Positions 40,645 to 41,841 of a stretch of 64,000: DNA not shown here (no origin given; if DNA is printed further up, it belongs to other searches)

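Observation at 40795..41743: FeSII (Shethna protein II)-rubrerythrin fusion under a sigma54 promoter, with one Fe-S cysteine mutated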

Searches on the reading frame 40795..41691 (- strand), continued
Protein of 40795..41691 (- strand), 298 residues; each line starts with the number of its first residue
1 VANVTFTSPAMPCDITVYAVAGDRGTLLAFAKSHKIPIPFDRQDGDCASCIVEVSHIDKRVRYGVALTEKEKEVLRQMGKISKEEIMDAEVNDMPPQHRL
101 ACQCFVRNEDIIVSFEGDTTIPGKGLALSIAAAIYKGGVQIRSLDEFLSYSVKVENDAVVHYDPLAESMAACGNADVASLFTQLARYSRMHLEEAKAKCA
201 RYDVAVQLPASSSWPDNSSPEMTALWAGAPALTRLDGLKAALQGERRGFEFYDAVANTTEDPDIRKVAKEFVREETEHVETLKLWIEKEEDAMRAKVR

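Call 17: find_encoding_contigs(protein=P0023, flank=10000, max_places=2)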
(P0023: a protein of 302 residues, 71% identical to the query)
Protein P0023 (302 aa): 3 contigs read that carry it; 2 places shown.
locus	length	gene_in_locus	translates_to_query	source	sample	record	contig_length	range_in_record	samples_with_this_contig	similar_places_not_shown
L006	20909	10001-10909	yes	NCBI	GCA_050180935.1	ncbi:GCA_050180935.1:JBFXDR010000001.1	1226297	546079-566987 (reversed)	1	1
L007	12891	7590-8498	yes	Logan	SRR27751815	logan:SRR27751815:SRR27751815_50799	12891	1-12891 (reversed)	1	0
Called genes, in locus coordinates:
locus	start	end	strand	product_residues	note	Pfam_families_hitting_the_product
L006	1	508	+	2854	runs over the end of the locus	PF00353:HemolysinCabind, PF06594:HCBP_related (weak), PF22783:BapA_N (faint), PF00353:HemolysinCabind, PF05345:He_PIG, PF00353:HemolysinCabind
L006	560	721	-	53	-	-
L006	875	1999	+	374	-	PF13776:DUF4172, PF02661:Fic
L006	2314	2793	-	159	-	PF01750:HycI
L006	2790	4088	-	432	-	PF00374:NiFeSe_Hases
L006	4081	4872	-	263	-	PF01058:Oxidored_q6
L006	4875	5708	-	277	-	PF00175:NAD_binding_1, PF10418:DHODB_Fe-S_bind (weak)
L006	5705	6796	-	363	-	PF13746:Fer4_18 (faint), PF12838:Fer4_7 (faint), PF13187:Fer4_9 (faint), PF13534:Fer4_17 (faint), PF14697:Fer4_21 (faint), PF25160:LdpA_Fe-S-bd (faint), PF13183:Fer4_8 (weak), PF17179:Fer4_22, +2 more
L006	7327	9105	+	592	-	PF13185:GAF_2, PF01590:GAF, PF00158:Sigma54_activat, PF14532:Sigma54_activ_2, PF01078:Mg_chelatase (faint), PF07728:AAA_5, PF25601:AAA_lid_14, PF02954:HTH_8, +1 more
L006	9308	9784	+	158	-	PF02915:Rubrerythrin (faint)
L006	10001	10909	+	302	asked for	PF00111:Fer2, PF02915:Rubrerythrin (weak)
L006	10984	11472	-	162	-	-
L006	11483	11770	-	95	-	-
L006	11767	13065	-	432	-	PF00890:FAD_binding_2 (weak), PF01266:DAO (weak), PF01494:FAD_binding_3, PF01946:Thi4 (weak), PF03486:HI0933_like (weak), PF07992:Pyr_redox_2 (weak), PF12831:FAD_oxidored, PF26311:ETF-QO_FixC_C, +4 more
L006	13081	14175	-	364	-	PF01012:ETF, PF00766:ETF_alpha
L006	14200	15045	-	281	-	PF01012:ETF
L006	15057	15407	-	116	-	PF03206:NifW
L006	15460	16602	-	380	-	PF00682:HMGL-like, PF22617:HCS_D2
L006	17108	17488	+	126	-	PF11964:SpoIIAA-like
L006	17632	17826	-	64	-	PF04384:Fe-S_assembly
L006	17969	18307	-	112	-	PF00111:Fer2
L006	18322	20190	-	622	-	PF00012:HSP70, PF06723:MreB_Mbl, PF02782:FGGY_C (weak)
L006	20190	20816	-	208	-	PF00226:DnaJ (weak), PF07743:HSCB_C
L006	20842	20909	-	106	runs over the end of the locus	PF01521:Fe-S_biosyn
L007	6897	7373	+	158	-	PF02915:Rubrerythrin (faint)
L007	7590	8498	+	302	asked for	PF00111:Fer2, PF02915:Rubrerythrin (weak)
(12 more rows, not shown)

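Call 22: find_related_loci(query=A1, collection=genome_contigs, flank=10000)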
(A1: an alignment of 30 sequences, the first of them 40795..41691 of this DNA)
Query A1 (298 aa) in genome_contigs; peptide patterns used: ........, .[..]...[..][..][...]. (x = any residue, [..] = any of these).
293 stretches matched a pattern; 202 encode a relative of the query (tblastn E <= 1e-3); the best 80 are kept; 80 distinct loci.
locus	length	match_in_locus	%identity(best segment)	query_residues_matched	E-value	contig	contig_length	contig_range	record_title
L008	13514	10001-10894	94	1-298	0e+0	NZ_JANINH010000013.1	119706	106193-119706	Methyloversatilis sp. XJ19-13 Scaffold13, whole genome shotgun sequence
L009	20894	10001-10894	94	1-298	0e+0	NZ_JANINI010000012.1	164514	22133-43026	Methyloversatilis sp. XJ19-49 Scaffold12, whole genome shotgun sequence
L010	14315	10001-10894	94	1-298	0e+0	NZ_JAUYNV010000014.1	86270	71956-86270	MAG: Methyloversatilis sp. isolate C4_concoct.bin.34 C4_k141_17519, whole genome shotgun sequence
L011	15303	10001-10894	94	1-298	0e+0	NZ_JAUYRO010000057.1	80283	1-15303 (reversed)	MAG: Methyloversatilis sp. isolate C5_maxbin.029 C5_k141_10502, whole genome shotgun sequence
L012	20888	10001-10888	74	1-296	2e-154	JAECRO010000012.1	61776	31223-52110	MAG: Burkholderiales bacterium isolate AER3_5 diesel_EC_AER3_161_length_61797_cov_55, whole genome shotgun sequence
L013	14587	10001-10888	72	1-296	1e-151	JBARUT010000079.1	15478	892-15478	MAG: Candidatus Macondimonas sp. isolate MFD12129_ilm_asm_bin2 k127_86845, whole genome shotgun sequence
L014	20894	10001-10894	71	1-298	1e-151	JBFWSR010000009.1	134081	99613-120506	MAG: Steroidobacteraceae bacterium isolate CA_2019_TPBF_28 NODE_1220_length_134081_cov_6.272832_TPBF, whole genome shotg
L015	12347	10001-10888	72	1-296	3e-151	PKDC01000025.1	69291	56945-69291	MAG: Proteobacteria bacterium isolate Gammapro7 c_000000000134, whole genome shotgun sequence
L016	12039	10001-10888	72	1-296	9e-150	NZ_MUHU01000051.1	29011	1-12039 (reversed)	Derxia lacustris strain HL-12 isolate fresh water ctg_51, whole genome shotgun sequence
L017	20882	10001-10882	73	1-294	4e-149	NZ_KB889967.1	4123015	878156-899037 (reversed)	Methyloversatilis thermotolerans strain 3t A3Q7DRAFT_scaffold1.1, whole genome shotgun sequence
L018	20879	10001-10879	72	1-293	7e-149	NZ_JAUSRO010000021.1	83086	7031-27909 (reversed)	Variovorax ginsengisoli strain DS1607 Ga0466856_21, whole genome shotgun sequence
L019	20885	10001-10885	72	1-295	3e-148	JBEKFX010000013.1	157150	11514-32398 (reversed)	MAG: Polyangiaceae bacterium isolate SPRUCE 23 SPRUCE_23_13, whole genome shotgun sequence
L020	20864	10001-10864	74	1-288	2e-148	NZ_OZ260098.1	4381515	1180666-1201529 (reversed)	MAG: Methyloversatilis sp. isolate CRY1-m2-bin02 chromosome 1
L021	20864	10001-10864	74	1-288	2e-148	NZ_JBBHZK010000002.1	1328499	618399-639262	Methyloversatilis sp. MC4-4 2, whole genome shotgun sequence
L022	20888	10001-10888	72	1-296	4e-148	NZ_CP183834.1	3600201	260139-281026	Ampullimonas aquatilis strain LMG 28208 chromosome, complete genome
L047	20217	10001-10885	62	1-295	7e-130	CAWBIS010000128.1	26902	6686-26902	MAG: Terriglobia bacterium isolate MFD04752.bin.3.16 genome assembly, contig: contig_178153, whole genome shotgun sequen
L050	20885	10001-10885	62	1-295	7e-129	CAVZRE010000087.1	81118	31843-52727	MAG: Terriglobia bacterium isolate MFD09671.bin.3.64 genome assembly, contig: contig_98490, whole genome shotgun sequenc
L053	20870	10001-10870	67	1-290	5e-128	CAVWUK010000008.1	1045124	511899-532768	MAG: uncultured Gammaproteobacteria bacterium isolate MFD01716.bin.1.60 genome assembly, contig: contig_43998, whole gen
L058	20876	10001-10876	64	1-294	3e-127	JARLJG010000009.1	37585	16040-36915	MAG: Burkholderiaceae bacterium isolate MAG_BA346 MetaBAT2_Bin_346_Anoxic_k141_268894, whole genome shotgun sequence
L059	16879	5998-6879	62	1-294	3e-127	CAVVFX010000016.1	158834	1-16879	MAG: Terriglobia bacterium isolate MFD01716.bin.2.1 genome assembly, contig: contig_45932, whole genome shotgun sequence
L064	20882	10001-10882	62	1-294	9e-127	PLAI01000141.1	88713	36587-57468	MAG: Methylocystaceae bacterium isolate bog_906 73.20111000_S2M.28_contig_754, whole genome shotgun sequence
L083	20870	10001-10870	62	1-290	3e-124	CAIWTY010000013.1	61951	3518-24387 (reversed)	MAG: uncultured Rhodopila sp. isolate I3b_bin-088 genome assembly, contig: bin-088:013/111, whole genome shotgun sequenc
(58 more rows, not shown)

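Call 41: predict_structure(alignment_id=A1)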
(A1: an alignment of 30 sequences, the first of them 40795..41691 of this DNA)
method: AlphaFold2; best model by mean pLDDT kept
length: 298 residues; sequences in the alignment: 30
mean_pLDDT: 67.3   pTM: 0.54
mean pLDDT of the five models: 67.3, 65.8, 61.9, 58.7, 56.9
residues with pLDDT >= 90: 42; 70-90: 111; 50-70: 67; < 50: 78
segments of 3 or more residues with pLDDT < 50: 1-46, 106-109, 118-138, 217-222
pLDDT, mean of each block of 10 residues (from residue 1): 42 41 41 41 42 63 58 73 71 63 49 52 38 39 87 87 86 90 90 93 87 52 57 82 74 75 91 87 89 83
secondary structure, 60 per line:
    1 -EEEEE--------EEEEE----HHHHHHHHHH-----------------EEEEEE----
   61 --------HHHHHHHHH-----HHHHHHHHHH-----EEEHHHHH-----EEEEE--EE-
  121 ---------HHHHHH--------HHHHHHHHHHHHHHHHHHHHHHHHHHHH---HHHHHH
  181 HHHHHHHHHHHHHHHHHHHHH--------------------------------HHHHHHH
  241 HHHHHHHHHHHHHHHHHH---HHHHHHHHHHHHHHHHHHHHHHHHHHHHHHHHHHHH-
elements in order: E2-6 E15-19 H24-33 E51-56 H69-77 H83-92 E98-100 H101-105 E111-115 H130-135 H144-171 H175-201 H234-258 H262-297

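Call 45: fold_search(model_id=the predicted structure, library=pdb)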
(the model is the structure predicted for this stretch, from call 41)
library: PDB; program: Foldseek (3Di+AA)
matches with E <= 10: 942; with E <= 0.001: 20
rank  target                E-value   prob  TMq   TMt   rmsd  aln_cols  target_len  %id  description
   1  2oh3                  5.9e-08  1.00  0.38  0.70   4.0       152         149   32  Crystal structure of COG1633: Uncharacterized conserved protein (ZP_00055496.1) from Magnetospirillum magnetotacticum MS (released 2007-01-23)
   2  9cu1_N                1.1e-07  1.00  0.28  0.60   6.2       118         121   45  Azotobacter vinelandii filamentous 2:2:1 MoFeP:FeP:FeSII-Complex (termini; C1 symmetry) (released 2025-01-15)
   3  5ffi_A                2.2e-06  1.00  0.17  0.35  11.8       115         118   48  [2Fe:2S] ferredoxin FeSII from Azotobacter vinelandii (released 2016-01-13)
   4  5ffi_B                3.5e-06  1.00  0.17  0.35  12.0       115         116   46  [2Fe:2S] ferredoxin FeSII from Azotobacter vinelandii (released 2016-01-13)
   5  5ffi_C                3.9e-06  1.00  0.17  0.35  11.9       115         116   47  [2Fe:2S] ferredoxin FeSII from Azotobacter vinelandii (released 2016-01-13)
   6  8rho_A                5.7e-06  1.00  0.23  0.48   7.6       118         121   47  [2Fe:2S] ferredoxin FeSII from Azotobacter vinelandii, reduced form (released 2025-01-01)
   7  5ffi_D                7.9e-06  1.00  0.17  0.34  11.9       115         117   46  [2Fe:2S] ferredoxin FeSII from Azotobacter vinelandii (released 2016-01-13)
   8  5frt_A                2.9e-05  1.00  0.17  0.34  12.1       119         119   47  Structure of the FeSII (shethna) protein of Azotobacter vinelandii (released 2016-01-13)
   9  5ffi_E                3.4e-05  1.00  0.22  0.53   6.6       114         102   43  [2Fe:2S] ferredoxin FeSII from Azotobacter vinelandii (released 2016-01-13)
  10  9iey_A                4.2e-05  1.00  0.21  0.52   6.8       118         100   42  DTH-treated FeSII from Azotobacter beijerinckii (released 2026-03-04)
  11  6yav_E                4.4e-05  1.00  0.23  0.52   6.4       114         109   44  Structure of FeSII (Shethna) protein from Azotobacter vinelandii (released 2021-03-31)
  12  5frt_E                1.0e-04  1.00  0.22  0.51   7.6       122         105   42  Structure of the FeSII (shethna) protein of Azotobacter vinelandii (released 2016-01-13)
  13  1vjx                  2.6e-04  1.00  0.33  0.57   6.0       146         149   20  Crystal structure of a putative ferritin-like diiron-carboxylate protein (tm1526) from thermotoga maritima at 2.30 A res (released 2004-04-13)
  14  7x9x_B                3.1e-04  1.00  0.38  0.71   4.1       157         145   17  Thermotoga Maritima ferritin variant-Tm-E(G40E) with Zn (released 2023-02-15)
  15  2clb_B                4.5e-04  1.00  0.35  0.56   6.7       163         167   19  The structure of the DPS-like protein from Sulfolobus solfataricus reveals a bacterioferritin-like di-metal binding si (released 2006-07-17)
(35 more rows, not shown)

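Call 50: search_protein_families(library=ncbifam, proteins=[L006:9308-9784:+, L006:10984-11472:-, L006:7327-9105:+, L001:11205-11402:+, L001:11597-12220:-], max_evalue=0.01)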
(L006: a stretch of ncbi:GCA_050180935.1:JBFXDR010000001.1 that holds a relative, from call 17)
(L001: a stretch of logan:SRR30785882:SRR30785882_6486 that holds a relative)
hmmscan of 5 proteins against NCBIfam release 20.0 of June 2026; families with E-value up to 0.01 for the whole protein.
L006:9308-9784:+ (158 aa): 3 families
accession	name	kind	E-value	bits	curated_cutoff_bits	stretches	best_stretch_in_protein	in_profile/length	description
NF058679.1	EncB_fam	subfamily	1.4e-05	25.1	90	1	97-150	24-77/117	encapsulin nanocompartment ferritin-likeEncB family encapsulin nanocompartment ferritin-like cargo protein cargo protein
TIGR04535.1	ferrit_encaps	subfamily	0.0001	22.3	125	1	96-150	17-70/114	encapsulin-associated ferritin-like protein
NF058678.1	EncB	exception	0.0019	18.4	210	0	111-152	28-69/160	encapsulin nanocompartment ferritin-like cargo protein EncB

L006:10984-11472:- (162 aa): 0 families

L006:7327-9105:+ (592 aa): 29 families (the best 25 are shown)
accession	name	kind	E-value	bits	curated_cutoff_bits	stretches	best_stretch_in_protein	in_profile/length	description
TIGR01817.1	nifA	equivalog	5.7e-215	715.1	528.85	1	22-592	3-534/534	nif-specific transcriptional activator NifA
NF038308.1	RNA_repair_RtcR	equivalog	5.7e-101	339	650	1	218-584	179-515/530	RNA repair transcriptional activator RtcR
NF003451.0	PRK05022.1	equivalog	5.5e-100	335.5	476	1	134-455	116-427/512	nitric oxide reductase transcriptional regulator NorR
NF008469.0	PRK11361.1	equivalog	3e-94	316.3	714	1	217-468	141-393/461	acetoacetate metabolism transcriptional regulator AtoC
TIGR01818.1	ntrC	equivalog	1.2e-93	314.5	558.6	1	215-463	130-379/463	nitrogen regulation protein NR(I)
TIGR02915.1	PEP_resp_reg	equivalog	3e-91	306.5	502.6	1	217-467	137-388/445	PEP-CTERM-box response regulator transcription factor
NF041552.1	TF_PrdR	equivalog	5.4e-88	295.8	795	1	218-460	266-509/577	sigma-54 dependent transcriptional regulator PrdR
TIGR02974.1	phageshock_pspF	equivalog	4.4e-87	292.4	443.55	1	221-585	1-336/336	phage shock protein operon transcriptional activator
NF050807.1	TransRegFlbDCaul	equivalog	5.8e-84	282.5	750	1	222-467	121-367/454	sigma-54-dependent transcriptional regulator FlbD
NF011958.0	PRK15429.1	equivalog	3.9e-82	276.9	830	1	186-454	353-615/692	formate hydrogenlyase transcriptional activator FlhA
NF007689.0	PRK10365.1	equivalog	3.2e-81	273.4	760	1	197-457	114-378/441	sigma-54-dependent response regulator transcription factor ZraR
NF041906.1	V4R_TF_MobR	exception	9.8e-81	271.9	999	1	222-456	235-470/544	phenol degradation transcriptional regulator MobR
NF008176.1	PRK10923.1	equivalog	1.4e-79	267.9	620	1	216-464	135-384/469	nitrogen regulation protein NR(I)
TIGR02329.1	propionate_PrpR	equivalog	1.4e-76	258.3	499.2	1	212-450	205-449/526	propionate catabolism operon regulatory protein PrpR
NF041946.1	LuxO_transreg_Vib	equivalog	2.2e-75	254.3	800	1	212-464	126-379/463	quorum-sensing sigma-54 dependent transcriptional regulator LuxO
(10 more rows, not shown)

L001:11205-11402:+ (65 aa): 0 families

L001:11597-12220:- (207 aa): 0 families
